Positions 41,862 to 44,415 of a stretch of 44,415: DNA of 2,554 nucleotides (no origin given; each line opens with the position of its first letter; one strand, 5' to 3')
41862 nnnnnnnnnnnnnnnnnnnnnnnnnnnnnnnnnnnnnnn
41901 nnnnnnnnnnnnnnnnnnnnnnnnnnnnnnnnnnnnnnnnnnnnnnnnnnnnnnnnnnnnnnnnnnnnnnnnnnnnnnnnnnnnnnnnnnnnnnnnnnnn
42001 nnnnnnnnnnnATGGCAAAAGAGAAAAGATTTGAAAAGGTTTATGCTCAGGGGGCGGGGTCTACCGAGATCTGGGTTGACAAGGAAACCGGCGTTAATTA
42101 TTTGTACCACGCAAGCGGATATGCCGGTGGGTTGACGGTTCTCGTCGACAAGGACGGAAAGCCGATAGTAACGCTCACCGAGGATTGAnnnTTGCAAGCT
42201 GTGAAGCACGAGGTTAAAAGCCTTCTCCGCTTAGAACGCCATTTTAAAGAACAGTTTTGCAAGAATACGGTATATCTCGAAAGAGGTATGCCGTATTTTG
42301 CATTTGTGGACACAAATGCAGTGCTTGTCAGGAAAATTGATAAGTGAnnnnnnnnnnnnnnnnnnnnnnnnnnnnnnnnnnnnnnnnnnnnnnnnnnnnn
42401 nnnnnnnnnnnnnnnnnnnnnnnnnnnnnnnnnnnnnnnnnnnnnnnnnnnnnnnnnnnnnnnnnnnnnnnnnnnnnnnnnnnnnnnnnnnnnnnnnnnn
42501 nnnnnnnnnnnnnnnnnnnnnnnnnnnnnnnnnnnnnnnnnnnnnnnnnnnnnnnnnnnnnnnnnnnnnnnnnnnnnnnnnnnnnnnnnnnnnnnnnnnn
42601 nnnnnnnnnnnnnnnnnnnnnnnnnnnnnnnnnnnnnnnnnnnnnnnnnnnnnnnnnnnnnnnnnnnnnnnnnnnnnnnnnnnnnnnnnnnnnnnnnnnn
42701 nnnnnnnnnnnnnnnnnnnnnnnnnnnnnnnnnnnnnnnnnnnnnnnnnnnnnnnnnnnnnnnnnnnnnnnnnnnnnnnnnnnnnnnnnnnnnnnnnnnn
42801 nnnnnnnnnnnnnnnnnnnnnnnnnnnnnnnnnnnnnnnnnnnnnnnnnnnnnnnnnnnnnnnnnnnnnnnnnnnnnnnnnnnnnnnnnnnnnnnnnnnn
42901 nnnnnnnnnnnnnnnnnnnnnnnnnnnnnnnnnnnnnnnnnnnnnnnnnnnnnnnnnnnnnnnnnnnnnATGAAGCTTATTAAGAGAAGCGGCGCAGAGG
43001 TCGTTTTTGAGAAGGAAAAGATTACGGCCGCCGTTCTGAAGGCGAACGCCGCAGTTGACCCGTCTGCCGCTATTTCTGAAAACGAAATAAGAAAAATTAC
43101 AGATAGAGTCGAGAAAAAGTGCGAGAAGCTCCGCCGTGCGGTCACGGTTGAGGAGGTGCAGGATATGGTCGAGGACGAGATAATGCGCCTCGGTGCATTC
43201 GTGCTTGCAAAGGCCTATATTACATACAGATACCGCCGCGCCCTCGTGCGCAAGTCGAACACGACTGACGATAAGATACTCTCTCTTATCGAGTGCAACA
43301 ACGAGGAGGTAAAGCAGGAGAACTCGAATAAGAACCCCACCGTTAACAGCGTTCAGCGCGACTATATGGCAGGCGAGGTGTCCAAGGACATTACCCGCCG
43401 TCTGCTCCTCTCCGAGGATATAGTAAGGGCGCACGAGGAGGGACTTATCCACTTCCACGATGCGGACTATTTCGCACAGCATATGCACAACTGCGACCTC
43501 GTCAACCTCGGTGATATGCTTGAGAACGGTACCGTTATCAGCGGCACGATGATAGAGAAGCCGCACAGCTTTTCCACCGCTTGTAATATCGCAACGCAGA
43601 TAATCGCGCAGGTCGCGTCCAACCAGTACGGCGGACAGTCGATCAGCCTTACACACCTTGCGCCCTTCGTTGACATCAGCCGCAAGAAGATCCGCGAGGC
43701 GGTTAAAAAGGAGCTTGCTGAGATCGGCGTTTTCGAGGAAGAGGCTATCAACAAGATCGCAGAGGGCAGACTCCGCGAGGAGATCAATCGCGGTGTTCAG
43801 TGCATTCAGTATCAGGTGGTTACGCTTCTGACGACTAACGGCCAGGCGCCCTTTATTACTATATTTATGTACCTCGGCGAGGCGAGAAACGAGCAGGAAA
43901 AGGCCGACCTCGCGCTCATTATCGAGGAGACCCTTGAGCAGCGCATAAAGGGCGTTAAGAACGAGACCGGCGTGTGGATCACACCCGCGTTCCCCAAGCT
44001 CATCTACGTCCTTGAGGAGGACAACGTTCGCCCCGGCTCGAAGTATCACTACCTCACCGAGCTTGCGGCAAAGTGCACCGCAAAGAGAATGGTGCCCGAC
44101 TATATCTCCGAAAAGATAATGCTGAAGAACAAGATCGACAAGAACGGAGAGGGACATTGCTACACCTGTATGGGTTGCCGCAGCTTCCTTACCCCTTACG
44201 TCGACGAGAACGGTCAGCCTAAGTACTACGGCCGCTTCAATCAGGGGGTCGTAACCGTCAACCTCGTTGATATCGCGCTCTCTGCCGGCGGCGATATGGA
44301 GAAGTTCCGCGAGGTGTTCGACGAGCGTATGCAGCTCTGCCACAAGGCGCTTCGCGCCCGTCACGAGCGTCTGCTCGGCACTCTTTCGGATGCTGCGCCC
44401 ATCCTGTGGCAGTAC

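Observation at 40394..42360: AT-rich ~2-kb islet between tRNA-Cys and a long inverted repeat: XRE repressor plus three small proteins with no assignable function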

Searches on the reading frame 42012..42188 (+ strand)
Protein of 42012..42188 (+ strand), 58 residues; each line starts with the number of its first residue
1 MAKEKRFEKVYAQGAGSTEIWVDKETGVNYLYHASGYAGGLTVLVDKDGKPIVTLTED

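Call 6: search_protein_families(library=pfam, proteins=[window:42012-42188:+], max_evalue=1)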
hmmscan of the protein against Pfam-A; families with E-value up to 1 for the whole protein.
window:42012-42188:+ (58 aa): 1 family
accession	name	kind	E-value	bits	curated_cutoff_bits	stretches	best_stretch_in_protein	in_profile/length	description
PF20037.4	DUF6440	-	9.2e-27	93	26.5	1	6-54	1-53/53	Family of unknown function (DUF6440)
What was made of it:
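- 42012..42188 (+): DUF6440 protein, 58 aa. It starts 19 nt after the HEL stop and has host-like composition. PF20037 E=9e-27 (call 6).
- Checked: The DUF6440 gene is 42012-42188 (+), E=9e-27 (call 6).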

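Call 7: search_protein_families(library=phrogs, proteins=[window:42012-42188:+], max_evalue=1)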
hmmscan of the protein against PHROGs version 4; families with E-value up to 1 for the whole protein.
window:42012-42188:+ (58 aa): 5 families
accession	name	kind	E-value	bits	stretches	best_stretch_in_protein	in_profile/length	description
phrog_11767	-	unknown function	4.5e-06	27.9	1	13-53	47-84/89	-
phrog_8801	-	unknown function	0.0039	18.7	1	13-52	48-89/94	-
phrog_7772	-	unknown function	0.079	13.9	1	13-53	25-59/139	-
phrog_19332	-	tail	0.1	13.1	1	5-54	91-138/217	tail protein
phrog_23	-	tail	0.15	11.8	1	21-52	274-305/496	tail sheath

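Call 8: search_protein_families(library=padloc, proteins=[window:42012-42188:+], max_evalue=1)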
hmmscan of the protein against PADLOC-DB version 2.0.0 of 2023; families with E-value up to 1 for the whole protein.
window:42012-42188:+ (58 aa): 0 families

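Call 38: search_dna_similar(query=window:42012-42188:+, collection=phages, mode=protein, max_evalue=0.001, max_rows=15)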
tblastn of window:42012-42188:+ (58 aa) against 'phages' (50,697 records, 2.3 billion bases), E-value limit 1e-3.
Records with a match: 4; places in all: 4; records where one place covers at least 80% of the query: 4.
Best place of each record, by identity: 60-80% 4.
By first word of the organism name: Listeria 4.
By host as written in the record: Listeria monocytogenes 4.
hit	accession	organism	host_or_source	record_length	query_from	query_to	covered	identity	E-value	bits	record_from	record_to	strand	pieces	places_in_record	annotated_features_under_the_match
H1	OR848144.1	Listeria phage LM 4-14-1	Listeria monocytogenes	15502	4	53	86%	64.7%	2e-15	73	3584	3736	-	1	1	record has no annotation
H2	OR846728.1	Listeria phage LM 4-11-1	Listeria monocytogenes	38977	4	53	86%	64.7%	2e-15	73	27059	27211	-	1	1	record has no annotation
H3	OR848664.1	Listeria phage LM 4-14-1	Listeria monocytogenes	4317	4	53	86%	60.8%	3e-14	70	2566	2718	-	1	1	record has no annotation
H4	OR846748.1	Listeria phage LM 4-11-1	Listeria monocytogenes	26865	4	53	86%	60.8%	3e-14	70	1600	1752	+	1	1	record has no annotation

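Call 39: search_dna_similar(query=window:42012-42188:+, collection=plasmids, mode=protein, max_evalue=0.001, max_rows=15)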
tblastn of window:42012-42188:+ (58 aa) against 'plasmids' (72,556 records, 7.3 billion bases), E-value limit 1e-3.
Records with a match: 14; places in all: 14; records where one place covers at least 80% of the query: 14.
Best place of each record, by identity: 60-80% 4; <60% 10.
By first word of the organism name: Clostridium 3; Deinococcus 2; Listeria 2; Subdoligranulum 2; Monoglobus 1; Vescimonas 1; Clostridiaceae 1; Vagococcus 1; Enterococcus 1.
By predicted mobility (MOB-suite, as given by PLSDB): non-mobilizable 14.
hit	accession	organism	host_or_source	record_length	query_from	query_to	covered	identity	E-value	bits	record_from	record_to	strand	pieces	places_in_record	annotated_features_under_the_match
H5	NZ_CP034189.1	Deinococcus psychrotolerans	whole organism,R2A medium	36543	1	53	91%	61.8%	4e-11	62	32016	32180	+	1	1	DUF6440 family protein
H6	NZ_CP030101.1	Listeria monocytogenes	Environment,water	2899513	4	53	86%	64.7%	7e-15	73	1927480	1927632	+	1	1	none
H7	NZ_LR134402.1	Listeria monocytogenes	Homo sapiens,Vein blood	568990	4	53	86%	64.7%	4e-14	71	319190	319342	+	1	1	DUF6440 family protein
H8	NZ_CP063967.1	Clostridium botulinum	Chicken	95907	1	54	93%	58.2%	1e-12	67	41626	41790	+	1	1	DUF6440 family protein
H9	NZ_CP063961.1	Clostridium botulinum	Bovine,feces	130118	1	54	93%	58.2%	1e-12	67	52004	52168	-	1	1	DUF6440 family protein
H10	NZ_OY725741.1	Monoglobus pectinilyticus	-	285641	6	54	84%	64.0%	4e-15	74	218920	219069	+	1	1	DUF6440 family protein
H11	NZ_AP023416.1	Vescimonas fastidiosa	Homo sapiens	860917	1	53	91%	56.1%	2e-11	63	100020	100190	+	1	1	DUF6440 family protein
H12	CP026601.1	Clostridiaceae bacterium 14S0207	Bos taurus,whole organsim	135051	1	54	93%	52.7%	4e-10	59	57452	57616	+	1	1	xylan 1,4-beta-xylosidase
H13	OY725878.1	Subdoligranulum variabile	-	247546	3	54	90%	53.8%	1e-7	52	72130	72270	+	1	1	record has no annotation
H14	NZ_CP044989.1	Deinococcus sp. AJ005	single cell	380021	1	53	91%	52.7%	9e-10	59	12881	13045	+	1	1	DUF6440 family protein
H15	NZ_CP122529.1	Vagococcus fluvialis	chicken,mixed culture,cloacal swab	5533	1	53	91%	52.7%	3e-7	51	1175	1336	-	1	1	DUF6440 family protein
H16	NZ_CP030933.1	Enterococcus gilvus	cow,milk,milk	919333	1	53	91%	48.2%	1e-6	49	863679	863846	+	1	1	DUF6440 family protein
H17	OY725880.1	Subdoligranulum variabile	-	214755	4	54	88%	50.0%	4e-9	57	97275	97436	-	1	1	none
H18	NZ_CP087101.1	Clostridium estertheticum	single colony,Vacuum packed lamb meat ...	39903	3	53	88%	43.4%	9e-5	44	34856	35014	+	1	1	DUF6440 family protein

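Call 40: get_annotated_region(hit=H15, flank=3000)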
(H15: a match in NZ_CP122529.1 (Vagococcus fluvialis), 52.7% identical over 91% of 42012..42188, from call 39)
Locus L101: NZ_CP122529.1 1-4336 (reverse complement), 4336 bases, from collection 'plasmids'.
description: Vagococcus fluvialis strain K66-2 plasmid unnamed6, complete sequence
organism: Vagococcus fluvialis (NCBI taxid 2738)
taxonomy: Bacteria; Bacillota; Bacilli; Lactobacillales; Enterococcaceae; Vagococcus; Vagococcus fluvialis
host: -; source: chicken,mixed culture,cloacal swab; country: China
typing (MOB-suite, as given by PLSDB): non-mobilizable
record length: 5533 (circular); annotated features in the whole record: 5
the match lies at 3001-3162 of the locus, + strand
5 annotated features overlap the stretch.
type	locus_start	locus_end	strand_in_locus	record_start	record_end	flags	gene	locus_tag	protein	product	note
CDS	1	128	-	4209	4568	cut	-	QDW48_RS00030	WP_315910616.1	hypothetical protein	-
CDS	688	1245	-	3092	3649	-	-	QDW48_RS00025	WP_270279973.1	hypothetical protein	-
CDS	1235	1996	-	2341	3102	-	-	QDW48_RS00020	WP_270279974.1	replication initiation protein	GO:0006270 - DNA replication initiation [Evidence IEA]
CDS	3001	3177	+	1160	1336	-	-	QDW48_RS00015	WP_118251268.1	DUF6440 family protein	-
CDS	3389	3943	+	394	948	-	-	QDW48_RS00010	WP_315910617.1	DUF6434 domain-containing protein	-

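Call 41: get_annotated_region(hit=H10, flank=3000)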
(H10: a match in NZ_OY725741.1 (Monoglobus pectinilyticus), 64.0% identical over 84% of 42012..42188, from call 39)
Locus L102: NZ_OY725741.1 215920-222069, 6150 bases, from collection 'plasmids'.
description: Monoglobus pectinilyticus strain Ruminococcaceae species TSDC17.2-1.2 plasmid 17, complete sequence
organism: Monoglobus pectinilyticus (NCBI taxid 1981510)
taxonomy: Bacteria; Bacillota; Clostridia; Monoglobales; Monoglobaceae; Monoglobus; Monoglobus pectinilyticus
host: -; source: -; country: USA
typing (MOB-suite, as given by PLSDB): non-mobilizable
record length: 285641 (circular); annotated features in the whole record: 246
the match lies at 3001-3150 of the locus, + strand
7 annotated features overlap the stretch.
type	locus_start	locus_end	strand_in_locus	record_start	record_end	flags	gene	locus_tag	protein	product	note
CDS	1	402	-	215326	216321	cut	ilvC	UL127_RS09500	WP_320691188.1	ketol-acid reductoisomerase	-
CDS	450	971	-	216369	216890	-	ilvN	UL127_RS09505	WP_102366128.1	acetolactate synthase small subunit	GO:0009082 - branched-chain amino acid biosynthetic process [Evidence IEA]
CDS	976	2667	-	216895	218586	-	ilvB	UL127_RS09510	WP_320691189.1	biosynthetic-type acetolactate synthase large subunit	GO:0009097 - isoleucine biosynthetic process [Evidence IEA]; GO:0009099 - valine biosynthetic process [Evidence IEA]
CDS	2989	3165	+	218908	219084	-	-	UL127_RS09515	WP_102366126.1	DUF6440 family protein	-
CDS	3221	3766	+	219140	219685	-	-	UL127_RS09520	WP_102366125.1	chromate transporter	GO:0015703 - chromate transport [Evidence IEA]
CDS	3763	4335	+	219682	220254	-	-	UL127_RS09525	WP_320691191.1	chromate transporter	GO:0015703 - chromate transport [Evidence IEA]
CDS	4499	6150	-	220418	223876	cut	-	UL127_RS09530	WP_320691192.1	pectinesterase family protein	GO:0042545 - cell wall modification [Evidence IEA]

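Call 42: get_annotated_region(hit=H11, flank=3000)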
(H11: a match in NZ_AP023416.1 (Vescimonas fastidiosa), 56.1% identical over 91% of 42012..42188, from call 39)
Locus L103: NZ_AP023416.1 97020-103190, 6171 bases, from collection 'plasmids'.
description: Vescimonas fastidiosa strain MM35 plasmid pMM35_01
organism: Vescimonas fastidiosa (NCBI taxid 2714353)
taxonomy: Bacteria; Bacillota; Clostridia; Eubacteriales; Oscillospiraceae; Vescimonas; Vescimonas fastidiosa
host: -; source: Homo sapiens; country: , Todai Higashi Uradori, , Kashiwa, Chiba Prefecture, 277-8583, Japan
typing (MOB-suite, as given by PLSDB): non-mobilizable
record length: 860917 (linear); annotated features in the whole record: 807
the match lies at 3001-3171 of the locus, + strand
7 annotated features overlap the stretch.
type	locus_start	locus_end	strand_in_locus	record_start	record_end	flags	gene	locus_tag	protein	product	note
CDS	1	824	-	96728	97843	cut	-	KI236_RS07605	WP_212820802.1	class I SAM-dependent RNA methyltransferase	-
CDS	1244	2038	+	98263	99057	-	-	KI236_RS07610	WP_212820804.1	NfeD family protein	-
CDS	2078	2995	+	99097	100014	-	-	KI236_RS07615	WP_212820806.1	SPFH domain-containing protein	-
CDS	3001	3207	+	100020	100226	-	-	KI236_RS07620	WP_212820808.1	DUF6440 family protein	-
CDS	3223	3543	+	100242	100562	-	-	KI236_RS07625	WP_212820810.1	putative heavy metal-binding protein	-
CDS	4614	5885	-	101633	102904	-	-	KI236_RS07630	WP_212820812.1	L-serine ammonia-lyase, iron-sulfur-dependent, subunit alpha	-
CDS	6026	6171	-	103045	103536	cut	-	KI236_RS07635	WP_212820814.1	deaminase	GO:0002100 - tRNA wobble adenosine to inosine editing [Evidence IEA]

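Call 43: get_annotated_region(hit=H8, flank=3000)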
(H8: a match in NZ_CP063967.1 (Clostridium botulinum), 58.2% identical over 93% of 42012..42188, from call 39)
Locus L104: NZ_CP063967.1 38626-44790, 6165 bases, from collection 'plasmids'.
description: Clostridium botulinum strain BKT2873 plasmid p2, complete sequence
organism: Clostridium botulinum (NCBI taxid 1491)
taxonomy: Bacteria; Bacillota; Clostridia; Eubacteriales; Clostridiaceae; Clostridium; Clostridium botulinum
host: -; source: Chicken; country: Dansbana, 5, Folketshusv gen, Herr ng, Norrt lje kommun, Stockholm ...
typing (MOB-suite, as given by PLSDB): non-mobilizable
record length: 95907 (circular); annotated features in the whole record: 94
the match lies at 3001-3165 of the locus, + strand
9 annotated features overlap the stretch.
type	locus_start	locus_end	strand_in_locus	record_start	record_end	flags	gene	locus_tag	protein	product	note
CDS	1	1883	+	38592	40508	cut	-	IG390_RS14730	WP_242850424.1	FtsX-like permease family protein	-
CDS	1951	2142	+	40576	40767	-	-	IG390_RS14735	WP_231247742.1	hypothetical protein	-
CDS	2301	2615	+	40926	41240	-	-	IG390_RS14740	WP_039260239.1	hypothetical protein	-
CDS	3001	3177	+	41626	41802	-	-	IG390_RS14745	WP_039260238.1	DUF6440 family protein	-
CDS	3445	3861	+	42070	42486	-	-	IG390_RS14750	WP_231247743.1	hypothetical protein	-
CDS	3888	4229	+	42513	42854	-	-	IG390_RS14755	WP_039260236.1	DUF3139 domain-containing protein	-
CDS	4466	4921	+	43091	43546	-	-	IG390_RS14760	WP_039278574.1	hypothetical protein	-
CDS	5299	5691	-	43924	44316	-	-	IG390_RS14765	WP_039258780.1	hypothetical protein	-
CDS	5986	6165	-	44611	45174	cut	-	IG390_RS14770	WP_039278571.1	hypothetical protein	-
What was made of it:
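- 42012..42188 (+): Its neighbours elsewhere are unrelated to each other (calls 39-43).
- Closest known: DUF6440. Different: Its neighbours elsewhere are unrelated: a replication protein, chromate transporters, SPFH/NfeD genes (calls 40-43).
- Tried and rejected: No recurring partner emerged (calls 38-43).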

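Call 65: search_protein_families(library=ncbifam, proteins=[window:42012-42188:+], max_evalue=0.01)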
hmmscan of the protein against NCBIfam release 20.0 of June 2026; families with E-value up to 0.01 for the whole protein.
window:42012-42188:+ (58 aa): 0 families

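Call 82: search_solved_structures(query=window:42012-42188:+, max_evalue=1)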
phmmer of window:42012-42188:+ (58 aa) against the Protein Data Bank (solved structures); distinct sequences matched with E-value up to 1: 0.

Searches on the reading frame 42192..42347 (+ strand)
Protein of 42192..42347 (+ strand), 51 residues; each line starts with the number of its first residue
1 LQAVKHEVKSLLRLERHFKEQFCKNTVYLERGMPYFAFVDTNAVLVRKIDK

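Call 6: search_protein_families(library=pfam, proteins=[window:42192-42347:+], max_evalue=1)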
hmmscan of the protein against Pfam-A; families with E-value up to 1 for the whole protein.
window:42192-42347:+ (51 aa): 0 families

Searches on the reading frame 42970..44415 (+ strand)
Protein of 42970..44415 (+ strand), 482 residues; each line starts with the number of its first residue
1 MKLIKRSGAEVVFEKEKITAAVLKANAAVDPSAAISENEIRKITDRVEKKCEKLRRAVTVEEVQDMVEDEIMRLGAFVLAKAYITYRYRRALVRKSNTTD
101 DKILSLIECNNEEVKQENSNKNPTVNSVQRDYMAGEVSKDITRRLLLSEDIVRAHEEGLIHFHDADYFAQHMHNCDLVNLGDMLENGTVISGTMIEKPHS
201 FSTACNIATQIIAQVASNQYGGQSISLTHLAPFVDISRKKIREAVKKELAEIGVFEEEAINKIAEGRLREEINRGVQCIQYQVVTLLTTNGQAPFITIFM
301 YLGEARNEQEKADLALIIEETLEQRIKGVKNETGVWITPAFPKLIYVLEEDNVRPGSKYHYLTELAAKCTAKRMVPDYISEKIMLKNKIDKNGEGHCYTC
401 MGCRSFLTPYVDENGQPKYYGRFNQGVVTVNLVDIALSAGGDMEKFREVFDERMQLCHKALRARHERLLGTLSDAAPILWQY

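Call 22: find_related_loci(query=window:42970-44415:+, collection=genome_contigs, flank=10000)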
Query window:42970-44415:+ (482 aa) in genome_contigs; peptide patterns used: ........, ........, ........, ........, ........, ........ (x = any residue, [..] = any of these).
599 stretches matched a pattern (row limit reached: there are more); 585 encode a relative of the query (tblastn E <= 1e-3); the best 80 are kept; 80 distinct loci.
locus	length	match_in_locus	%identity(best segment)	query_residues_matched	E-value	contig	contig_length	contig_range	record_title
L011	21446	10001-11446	83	1-482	0e+0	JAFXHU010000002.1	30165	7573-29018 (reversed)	MAG: Clostridia bacterium isolate RGIG6427 Sheep_Rectum.Co__c209243, whole genome shotgun sequence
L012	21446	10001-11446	83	1-482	0e+0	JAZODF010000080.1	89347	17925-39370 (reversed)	MAG: Eubacteriales bacterium isolate T1900044752_TS20190418.MAGScoT_cleanbin_000046 SGB_2247_k141_2771139, whole genome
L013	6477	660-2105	82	1-482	0e+0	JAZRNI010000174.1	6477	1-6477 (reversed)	MAG: Eubacteriales bacterium isolate T1900045410_YK20190100.MAGScoT_cleanbin_000038 SGB_7009_k141_1364279, whole genome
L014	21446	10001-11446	81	1-482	0e+0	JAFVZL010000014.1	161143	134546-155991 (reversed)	MAG: Clostridia bacterium isolate RGIG5535 Sheep_Colon.Co__c822538, whole genome shotgun sequence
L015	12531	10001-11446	82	1-482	0e+0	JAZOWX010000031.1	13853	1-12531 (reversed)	MAG: Eubacteriales bacterium isolate T1900045517_YK20190211.MAGScoT_cleanbin_000005 SGB_7628_k141_3656435, whole genome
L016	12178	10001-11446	81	1-482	0e+0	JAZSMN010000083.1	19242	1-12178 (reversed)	MAG: Eubacteriales bacterium isolate T1900044554_TS20190020.MAGScoT_cleanbin_000044 SGB_272_k141_184298, whole genome sh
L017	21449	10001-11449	80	1-482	0e+0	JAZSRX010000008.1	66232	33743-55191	MAG: Eubacteriales bacterium isolate T1900044535_TS20190001.MAGScoT_cleanbin_000044 SGB_6_k141_278296, whole genome shot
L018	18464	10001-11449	79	1-482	0e+0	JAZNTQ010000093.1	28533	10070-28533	MAG: Clostridia bacterium isolate T1900044802_TS20190268.MAGScoT_cleanbin_000045 SGB_2723_k141_2228346, whole genome sho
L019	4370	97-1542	81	1-482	0e+0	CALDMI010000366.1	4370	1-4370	MAG TPA_asm: uncultured Clostridia bacterium isolate SRR1747063_bin.10_CONCOCT_v1.1_MAG genome assembly, contig: ERZ8082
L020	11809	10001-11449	78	1-482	0e+0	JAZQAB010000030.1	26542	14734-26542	MAG: Clostridia bacterium isolate T1900044643_TS20190109.MAGScoT_cleanbin_000032 SGB_1304_k141_1134067, whole genome sho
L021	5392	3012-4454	79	1-482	0e+0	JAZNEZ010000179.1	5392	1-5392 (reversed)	MAG: Candidatus Scatosoma sp. isolate T1900044716_TS20190182.MAGScoT_cleanbin_000046 SGB_1879_k141_240931, whole genome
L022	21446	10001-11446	80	1-482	0e+0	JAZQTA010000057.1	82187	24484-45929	MAG: Eubacteriales bacterium isolate T1900045194_TC20190190.MAGScoT_cleanbin_000025 SGB_5307_k141_2659471, whole genome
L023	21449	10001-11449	78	1-482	0e+0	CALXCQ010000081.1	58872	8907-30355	MAG: uncultured Oscillospiraceae bacterium isolate E05__bin171 genome assembly, contig: E05__k127_7881269, whole genome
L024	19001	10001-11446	78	1-482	0e+0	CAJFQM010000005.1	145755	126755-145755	uncultured Clostridia bacterium isolate Chicken_15_mag_29 genome assembly, contig: MAGpy_11413_15_idba_bin_29_fascaffold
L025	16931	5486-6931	78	1-482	0e+0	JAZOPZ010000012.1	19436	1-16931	MAG: Christensenellaceae bacterium isolate T1900045570_YK20190264.MAGScoT_cleanbin_000013 SGB_7972_k141_2916403, whole g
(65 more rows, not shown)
